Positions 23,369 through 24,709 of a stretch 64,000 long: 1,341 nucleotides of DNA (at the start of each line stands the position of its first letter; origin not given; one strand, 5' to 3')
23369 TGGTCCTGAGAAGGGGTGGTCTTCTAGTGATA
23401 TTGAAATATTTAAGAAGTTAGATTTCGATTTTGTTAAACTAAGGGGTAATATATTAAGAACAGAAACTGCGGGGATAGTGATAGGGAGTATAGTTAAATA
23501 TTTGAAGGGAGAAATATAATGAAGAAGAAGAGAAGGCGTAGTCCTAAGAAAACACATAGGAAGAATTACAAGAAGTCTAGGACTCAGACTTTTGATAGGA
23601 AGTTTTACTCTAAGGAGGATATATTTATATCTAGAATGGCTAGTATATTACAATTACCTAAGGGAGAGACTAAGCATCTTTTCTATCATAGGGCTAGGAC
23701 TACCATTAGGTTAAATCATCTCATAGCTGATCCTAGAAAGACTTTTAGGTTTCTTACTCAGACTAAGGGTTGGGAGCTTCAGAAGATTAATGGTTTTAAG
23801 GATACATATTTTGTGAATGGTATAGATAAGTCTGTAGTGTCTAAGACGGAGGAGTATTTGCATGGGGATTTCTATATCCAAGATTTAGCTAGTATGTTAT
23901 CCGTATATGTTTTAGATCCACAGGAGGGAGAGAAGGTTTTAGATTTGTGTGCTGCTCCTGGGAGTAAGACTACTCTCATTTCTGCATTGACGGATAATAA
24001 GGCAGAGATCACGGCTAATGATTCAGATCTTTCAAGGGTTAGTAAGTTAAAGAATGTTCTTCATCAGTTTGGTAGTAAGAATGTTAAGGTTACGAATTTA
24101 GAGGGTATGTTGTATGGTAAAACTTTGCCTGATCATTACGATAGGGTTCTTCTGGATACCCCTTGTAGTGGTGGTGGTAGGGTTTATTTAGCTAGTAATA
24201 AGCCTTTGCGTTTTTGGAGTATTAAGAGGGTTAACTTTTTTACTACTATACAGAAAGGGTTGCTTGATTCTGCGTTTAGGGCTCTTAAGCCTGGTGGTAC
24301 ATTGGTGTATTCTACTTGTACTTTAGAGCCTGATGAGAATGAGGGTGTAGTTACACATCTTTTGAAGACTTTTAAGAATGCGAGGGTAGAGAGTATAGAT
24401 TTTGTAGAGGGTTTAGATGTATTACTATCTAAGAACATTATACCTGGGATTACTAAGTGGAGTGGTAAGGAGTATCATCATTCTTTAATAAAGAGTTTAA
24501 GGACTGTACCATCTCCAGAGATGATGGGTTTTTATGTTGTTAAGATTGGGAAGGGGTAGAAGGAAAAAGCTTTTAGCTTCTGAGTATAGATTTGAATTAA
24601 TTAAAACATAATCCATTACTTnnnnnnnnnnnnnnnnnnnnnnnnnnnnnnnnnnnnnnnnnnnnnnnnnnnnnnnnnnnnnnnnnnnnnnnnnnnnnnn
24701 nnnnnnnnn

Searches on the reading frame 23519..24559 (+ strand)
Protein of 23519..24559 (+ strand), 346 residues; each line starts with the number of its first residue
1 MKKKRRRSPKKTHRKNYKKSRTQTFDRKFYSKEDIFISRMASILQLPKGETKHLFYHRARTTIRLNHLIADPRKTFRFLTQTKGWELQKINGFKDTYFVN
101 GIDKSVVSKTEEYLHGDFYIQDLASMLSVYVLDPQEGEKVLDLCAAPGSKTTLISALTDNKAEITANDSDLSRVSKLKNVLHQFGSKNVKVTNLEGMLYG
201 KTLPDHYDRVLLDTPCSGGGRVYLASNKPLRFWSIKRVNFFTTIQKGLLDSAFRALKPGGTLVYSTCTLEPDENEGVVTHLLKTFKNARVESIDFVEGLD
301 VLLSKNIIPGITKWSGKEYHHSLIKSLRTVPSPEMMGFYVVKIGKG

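Call 25: search_protein_families(library=pfam, proteins=[window:23519-24559:+], max_evalue=0.001)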
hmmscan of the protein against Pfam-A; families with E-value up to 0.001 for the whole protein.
window:23519-24559:+ (346 aa): 4 families
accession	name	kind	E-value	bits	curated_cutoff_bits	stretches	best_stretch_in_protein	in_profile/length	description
PF01189.24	Methyltr_RsmB-F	-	3.1e-43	148.2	27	1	130-340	2-195/199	16S rRNA methyltransferase RsmB/F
PF13847.12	Methyltransf_31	-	0.00015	21.9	27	1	136-273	3-114/145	Methyltransferase domain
PF17125.10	Methyltr_RsmF_N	-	0.00017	22.4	34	1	36-122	5-85/86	N-terminal domain of 16S rRNA methyltransferase RsmF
PF01728.25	FtsJ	-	0.00038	20.9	24.1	1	126-289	12-160/181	FtsJ-like methyltransferase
